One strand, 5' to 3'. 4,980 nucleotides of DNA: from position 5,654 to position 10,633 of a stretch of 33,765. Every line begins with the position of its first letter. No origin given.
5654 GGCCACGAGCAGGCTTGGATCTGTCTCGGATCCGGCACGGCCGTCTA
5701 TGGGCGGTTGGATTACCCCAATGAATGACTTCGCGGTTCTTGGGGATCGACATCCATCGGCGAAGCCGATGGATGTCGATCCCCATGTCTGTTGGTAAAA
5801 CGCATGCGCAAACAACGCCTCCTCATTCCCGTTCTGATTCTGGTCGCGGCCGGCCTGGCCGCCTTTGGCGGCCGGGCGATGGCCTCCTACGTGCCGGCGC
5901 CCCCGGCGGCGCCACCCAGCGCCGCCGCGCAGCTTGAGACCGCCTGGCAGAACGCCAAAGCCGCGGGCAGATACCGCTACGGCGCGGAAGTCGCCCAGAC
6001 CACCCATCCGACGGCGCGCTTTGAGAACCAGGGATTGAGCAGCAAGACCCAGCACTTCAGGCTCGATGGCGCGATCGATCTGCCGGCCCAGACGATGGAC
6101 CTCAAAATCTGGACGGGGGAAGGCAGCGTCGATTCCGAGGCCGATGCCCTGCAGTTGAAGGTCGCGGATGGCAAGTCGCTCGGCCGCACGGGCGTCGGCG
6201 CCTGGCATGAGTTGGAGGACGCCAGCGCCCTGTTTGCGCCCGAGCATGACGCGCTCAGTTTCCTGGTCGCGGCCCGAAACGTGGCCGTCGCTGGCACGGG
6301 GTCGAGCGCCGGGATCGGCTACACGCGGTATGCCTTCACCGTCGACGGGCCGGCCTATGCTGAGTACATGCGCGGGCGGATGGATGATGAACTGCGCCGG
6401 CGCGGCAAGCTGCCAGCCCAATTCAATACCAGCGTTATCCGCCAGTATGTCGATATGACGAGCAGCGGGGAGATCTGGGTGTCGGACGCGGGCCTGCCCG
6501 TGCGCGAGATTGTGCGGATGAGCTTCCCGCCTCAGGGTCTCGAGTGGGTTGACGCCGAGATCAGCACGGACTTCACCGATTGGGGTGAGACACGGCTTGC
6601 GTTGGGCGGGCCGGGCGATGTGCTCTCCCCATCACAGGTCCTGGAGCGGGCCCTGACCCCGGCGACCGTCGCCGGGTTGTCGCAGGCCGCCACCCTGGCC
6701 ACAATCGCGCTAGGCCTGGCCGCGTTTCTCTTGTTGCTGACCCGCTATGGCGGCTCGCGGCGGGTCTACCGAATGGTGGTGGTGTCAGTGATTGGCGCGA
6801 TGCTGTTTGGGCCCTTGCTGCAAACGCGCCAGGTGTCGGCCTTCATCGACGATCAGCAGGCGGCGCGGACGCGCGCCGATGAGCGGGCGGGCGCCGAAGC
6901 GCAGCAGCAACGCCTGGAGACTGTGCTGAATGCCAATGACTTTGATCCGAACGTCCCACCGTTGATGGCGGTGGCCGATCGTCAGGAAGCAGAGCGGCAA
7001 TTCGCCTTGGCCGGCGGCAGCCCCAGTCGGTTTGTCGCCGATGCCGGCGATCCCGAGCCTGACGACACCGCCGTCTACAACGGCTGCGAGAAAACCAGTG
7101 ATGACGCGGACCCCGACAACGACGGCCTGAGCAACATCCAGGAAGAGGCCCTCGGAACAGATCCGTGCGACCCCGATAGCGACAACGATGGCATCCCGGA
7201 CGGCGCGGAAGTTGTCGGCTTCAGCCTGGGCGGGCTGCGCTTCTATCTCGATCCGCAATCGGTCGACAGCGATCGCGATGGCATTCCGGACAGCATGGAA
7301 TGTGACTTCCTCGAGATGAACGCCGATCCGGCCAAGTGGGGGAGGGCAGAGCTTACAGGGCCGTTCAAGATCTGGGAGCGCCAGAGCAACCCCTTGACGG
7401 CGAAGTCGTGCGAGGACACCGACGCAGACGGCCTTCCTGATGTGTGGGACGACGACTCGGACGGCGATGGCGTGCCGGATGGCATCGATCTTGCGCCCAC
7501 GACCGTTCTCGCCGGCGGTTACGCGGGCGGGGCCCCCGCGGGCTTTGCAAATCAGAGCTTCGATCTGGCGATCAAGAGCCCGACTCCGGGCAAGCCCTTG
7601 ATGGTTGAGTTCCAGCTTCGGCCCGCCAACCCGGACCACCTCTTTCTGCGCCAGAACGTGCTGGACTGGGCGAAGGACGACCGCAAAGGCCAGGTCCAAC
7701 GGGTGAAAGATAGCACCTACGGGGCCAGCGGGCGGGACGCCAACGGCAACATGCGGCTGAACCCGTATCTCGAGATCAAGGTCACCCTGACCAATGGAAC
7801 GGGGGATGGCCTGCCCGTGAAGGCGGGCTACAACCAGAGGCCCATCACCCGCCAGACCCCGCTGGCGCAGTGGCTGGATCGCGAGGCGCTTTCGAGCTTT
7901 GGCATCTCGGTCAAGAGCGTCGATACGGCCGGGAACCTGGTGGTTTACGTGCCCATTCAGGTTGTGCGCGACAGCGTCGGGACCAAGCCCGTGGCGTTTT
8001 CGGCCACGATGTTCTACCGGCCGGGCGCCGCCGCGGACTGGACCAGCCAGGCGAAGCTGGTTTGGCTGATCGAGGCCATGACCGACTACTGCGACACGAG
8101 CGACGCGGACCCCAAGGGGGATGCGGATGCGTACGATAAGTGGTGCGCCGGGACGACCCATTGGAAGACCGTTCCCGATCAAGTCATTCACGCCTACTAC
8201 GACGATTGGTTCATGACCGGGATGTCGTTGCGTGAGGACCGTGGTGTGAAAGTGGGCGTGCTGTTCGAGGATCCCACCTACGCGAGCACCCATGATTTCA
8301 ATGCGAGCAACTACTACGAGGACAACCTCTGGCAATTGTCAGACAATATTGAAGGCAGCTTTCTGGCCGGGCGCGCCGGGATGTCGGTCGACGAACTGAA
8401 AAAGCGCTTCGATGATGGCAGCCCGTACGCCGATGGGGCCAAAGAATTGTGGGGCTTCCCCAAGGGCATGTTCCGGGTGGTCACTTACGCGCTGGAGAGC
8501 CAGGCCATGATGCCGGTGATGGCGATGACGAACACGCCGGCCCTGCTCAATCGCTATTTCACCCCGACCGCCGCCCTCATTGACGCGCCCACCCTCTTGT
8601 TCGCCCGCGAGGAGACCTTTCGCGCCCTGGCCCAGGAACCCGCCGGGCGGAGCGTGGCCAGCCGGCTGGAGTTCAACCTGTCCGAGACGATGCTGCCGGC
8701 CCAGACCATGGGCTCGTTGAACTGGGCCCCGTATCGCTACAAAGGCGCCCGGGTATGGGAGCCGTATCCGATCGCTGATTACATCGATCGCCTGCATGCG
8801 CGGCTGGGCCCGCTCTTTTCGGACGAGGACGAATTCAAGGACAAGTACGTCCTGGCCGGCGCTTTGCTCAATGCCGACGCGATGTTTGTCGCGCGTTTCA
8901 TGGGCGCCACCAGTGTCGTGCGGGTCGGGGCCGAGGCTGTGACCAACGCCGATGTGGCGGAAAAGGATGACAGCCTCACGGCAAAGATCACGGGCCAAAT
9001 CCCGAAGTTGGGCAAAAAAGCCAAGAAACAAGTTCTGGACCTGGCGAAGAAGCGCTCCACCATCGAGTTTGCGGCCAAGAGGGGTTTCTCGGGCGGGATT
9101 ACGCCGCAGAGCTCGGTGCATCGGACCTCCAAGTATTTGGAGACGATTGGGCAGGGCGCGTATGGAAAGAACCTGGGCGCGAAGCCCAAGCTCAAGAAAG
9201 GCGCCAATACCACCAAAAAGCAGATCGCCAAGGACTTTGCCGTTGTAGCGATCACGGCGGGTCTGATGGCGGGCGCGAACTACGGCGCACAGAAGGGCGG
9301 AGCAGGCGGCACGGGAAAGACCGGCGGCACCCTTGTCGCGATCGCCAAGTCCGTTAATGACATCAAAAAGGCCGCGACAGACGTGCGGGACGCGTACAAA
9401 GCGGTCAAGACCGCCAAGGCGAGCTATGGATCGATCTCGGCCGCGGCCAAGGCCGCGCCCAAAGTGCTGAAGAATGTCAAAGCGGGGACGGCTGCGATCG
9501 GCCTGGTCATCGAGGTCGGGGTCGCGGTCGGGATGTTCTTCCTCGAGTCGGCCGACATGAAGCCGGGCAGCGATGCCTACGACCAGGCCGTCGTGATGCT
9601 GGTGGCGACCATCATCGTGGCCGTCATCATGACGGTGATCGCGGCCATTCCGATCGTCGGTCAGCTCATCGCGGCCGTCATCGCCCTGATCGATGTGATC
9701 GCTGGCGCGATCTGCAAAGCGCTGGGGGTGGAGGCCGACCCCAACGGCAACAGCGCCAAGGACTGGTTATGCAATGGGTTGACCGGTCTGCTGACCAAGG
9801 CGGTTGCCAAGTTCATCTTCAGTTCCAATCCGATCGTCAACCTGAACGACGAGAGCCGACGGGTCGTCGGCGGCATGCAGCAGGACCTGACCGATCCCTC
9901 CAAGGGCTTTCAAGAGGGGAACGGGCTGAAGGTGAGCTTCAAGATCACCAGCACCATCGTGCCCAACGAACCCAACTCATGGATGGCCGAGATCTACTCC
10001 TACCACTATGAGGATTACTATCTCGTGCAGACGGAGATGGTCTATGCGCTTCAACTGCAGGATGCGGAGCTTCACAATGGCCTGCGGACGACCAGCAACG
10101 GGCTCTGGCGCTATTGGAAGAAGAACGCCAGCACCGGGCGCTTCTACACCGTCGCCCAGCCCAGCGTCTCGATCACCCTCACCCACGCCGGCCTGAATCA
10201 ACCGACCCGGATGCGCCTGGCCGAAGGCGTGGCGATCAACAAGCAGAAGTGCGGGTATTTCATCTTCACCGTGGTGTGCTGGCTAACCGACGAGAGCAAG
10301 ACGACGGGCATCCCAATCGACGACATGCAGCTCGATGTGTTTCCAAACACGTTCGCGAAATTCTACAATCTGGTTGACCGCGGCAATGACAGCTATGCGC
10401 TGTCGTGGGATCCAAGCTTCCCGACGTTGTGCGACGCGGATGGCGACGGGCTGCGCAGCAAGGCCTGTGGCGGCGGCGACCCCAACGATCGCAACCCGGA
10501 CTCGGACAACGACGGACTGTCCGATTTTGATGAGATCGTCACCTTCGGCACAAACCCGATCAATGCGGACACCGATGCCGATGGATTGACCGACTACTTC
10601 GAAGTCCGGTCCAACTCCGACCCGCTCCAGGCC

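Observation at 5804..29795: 24-kb translationally overlapped operon encoding two giant mosaic surface proteins (~5,054 aa and 2,944 aa)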

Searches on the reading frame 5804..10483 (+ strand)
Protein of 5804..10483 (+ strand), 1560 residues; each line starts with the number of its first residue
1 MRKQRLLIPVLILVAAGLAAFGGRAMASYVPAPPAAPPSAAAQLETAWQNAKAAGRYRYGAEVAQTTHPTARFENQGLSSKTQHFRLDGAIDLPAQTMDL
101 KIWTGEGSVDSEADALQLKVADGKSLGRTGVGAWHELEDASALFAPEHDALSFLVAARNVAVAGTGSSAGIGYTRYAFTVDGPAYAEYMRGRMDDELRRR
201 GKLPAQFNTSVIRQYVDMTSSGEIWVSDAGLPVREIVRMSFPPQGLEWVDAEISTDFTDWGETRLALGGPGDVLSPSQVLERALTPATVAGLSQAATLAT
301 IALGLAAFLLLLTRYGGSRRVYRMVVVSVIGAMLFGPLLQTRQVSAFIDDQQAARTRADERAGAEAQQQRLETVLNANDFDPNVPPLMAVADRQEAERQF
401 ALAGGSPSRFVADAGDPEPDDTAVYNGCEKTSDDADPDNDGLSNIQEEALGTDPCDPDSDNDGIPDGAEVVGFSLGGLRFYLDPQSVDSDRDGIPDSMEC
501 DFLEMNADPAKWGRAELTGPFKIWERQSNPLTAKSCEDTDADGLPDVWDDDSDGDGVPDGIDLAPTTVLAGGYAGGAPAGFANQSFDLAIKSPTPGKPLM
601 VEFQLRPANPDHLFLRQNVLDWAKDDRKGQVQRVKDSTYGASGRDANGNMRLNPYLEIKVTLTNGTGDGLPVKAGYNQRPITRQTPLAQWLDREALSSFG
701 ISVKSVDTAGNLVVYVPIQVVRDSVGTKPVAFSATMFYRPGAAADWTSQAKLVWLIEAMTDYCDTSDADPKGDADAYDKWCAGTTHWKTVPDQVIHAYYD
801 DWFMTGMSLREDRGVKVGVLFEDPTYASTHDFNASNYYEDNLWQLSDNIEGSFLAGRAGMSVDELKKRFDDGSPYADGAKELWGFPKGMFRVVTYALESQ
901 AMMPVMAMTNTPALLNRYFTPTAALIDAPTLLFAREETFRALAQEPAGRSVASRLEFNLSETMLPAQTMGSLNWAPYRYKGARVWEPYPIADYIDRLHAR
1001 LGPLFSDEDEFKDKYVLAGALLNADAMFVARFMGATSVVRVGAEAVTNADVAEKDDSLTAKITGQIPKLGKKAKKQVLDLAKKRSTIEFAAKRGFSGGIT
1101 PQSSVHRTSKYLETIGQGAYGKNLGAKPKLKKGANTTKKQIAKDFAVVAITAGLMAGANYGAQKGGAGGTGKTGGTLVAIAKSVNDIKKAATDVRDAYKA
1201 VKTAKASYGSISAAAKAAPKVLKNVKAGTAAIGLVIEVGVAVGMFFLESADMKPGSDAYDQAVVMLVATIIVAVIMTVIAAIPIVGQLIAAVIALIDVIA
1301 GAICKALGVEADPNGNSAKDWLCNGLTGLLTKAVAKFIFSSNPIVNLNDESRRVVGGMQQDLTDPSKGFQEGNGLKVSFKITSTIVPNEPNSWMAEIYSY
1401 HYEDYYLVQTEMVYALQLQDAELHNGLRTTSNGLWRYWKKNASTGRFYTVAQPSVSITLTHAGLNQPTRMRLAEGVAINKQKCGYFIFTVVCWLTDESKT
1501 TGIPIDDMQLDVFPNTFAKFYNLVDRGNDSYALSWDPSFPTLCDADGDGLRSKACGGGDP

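Call 14: find_homologous_proteins(query=window:5804-10483:+, max_evalue=0.001)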
Query window:5804-10483:+ (1560 aa): 67 proteins with E <= 0.001 among 8000 candidates.
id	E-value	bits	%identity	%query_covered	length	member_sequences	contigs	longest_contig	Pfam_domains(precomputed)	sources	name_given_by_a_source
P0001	1.4e-27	114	35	8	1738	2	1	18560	PF18884.6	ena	-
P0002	4.8e-27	112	43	7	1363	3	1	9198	PF18884.6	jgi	jgi:hypothetical protein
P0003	7.8e-27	111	35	9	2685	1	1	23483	PF03781.23,PF18884.6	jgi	-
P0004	1.2e-26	111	39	8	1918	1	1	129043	PF18884.6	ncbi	-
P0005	1.2e-23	101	33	8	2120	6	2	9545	PF18884.6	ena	-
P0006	5.9e-23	98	48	5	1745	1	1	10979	PF18884.6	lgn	-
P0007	1.6e-21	94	36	7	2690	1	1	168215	PF25275.2,PF18884.6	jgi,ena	-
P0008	9.3e-20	88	34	8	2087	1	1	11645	PF12697.14,PF18884.6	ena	-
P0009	1.0e-19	88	37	11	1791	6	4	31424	PF18884.6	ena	-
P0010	6.6e-19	85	32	14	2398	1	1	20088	PF18884.6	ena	-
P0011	9.2e-19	85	35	12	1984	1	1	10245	PF13145.13,PF00639.28,PF00041.28,PF18884.6,PF19077.7,PF13616.13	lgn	-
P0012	8.0e-18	81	35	7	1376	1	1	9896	PF07691.18,PF18884.6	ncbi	-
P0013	3.9e-17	79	35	9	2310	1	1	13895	PF17517.8,PF18962.8,PF18998.7,PF18884.6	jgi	jgi:hypothetical protein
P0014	4.2e-16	76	30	10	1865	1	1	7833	PF18884.6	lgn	-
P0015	5.6e-16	75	36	8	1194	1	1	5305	PF18884.6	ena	-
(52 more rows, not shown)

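Call 95: search_protein_families(library=padloc, proteins=[window:5804-10483:+], max_evalue=0.001)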
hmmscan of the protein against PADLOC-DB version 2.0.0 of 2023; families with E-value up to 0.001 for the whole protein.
window:5804-10483:+ (1560 aa): 0 families

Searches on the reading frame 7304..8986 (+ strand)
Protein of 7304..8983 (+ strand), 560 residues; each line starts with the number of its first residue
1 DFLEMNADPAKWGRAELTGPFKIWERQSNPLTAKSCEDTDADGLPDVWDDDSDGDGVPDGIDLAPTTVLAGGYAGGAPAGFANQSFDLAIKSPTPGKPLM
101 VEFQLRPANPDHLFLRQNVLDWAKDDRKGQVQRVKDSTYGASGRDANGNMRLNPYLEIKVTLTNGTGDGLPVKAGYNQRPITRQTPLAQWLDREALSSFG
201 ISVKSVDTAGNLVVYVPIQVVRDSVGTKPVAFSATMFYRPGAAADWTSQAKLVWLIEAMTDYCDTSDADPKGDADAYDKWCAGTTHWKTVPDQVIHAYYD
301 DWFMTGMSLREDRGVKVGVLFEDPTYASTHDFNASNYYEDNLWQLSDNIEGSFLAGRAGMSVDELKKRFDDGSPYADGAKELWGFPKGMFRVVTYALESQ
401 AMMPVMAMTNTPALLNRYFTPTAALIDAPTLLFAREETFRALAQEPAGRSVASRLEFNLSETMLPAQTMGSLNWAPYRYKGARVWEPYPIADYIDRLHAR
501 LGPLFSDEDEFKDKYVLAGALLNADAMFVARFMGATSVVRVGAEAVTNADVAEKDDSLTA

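Call 12: search_protein_families(library=pfam, proteins=[window:7304-8983:+], max_evalue=0.1)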
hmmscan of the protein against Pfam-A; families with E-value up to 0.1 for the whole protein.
window:7304-8983:+ (560 aa): 1 family
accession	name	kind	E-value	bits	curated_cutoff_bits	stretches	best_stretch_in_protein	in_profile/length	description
PF02412.23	TSP_3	-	0.019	15.1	25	1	37-64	1-28/36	Thrombospondin type 3 repeat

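Call 71: search_protein_families(library=pfam, proteins=[window:7499-8986:+], max_evalue=10)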
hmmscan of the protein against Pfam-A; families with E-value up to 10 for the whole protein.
window:7499-8986:+ (496 aa): 0 families

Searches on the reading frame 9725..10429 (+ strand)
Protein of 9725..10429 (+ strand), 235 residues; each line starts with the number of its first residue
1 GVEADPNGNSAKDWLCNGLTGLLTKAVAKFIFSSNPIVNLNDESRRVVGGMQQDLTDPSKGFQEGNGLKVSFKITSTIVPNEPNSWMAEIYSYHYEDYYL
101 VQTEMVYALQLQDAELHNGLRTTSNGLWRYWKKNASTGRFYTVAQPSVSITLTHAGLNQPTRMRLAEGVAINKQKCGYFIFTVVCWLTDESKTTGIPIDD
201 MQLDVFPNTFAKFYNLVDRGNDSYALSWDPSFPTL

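Call 71: search_protein_families(library=pfam, proteins=[window:9725-10429:+], max_evalue=10)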
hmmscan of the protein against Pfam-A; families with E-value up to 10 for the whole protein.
window:9725-10429:+ (235 aa): 1 family
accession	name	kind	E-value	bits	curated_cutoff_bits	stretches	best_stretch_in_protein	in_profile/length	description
PF18063.6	BB_PF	-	0.071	13.1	27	1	60-117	94-148/204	Beta barrel Pore-forming domain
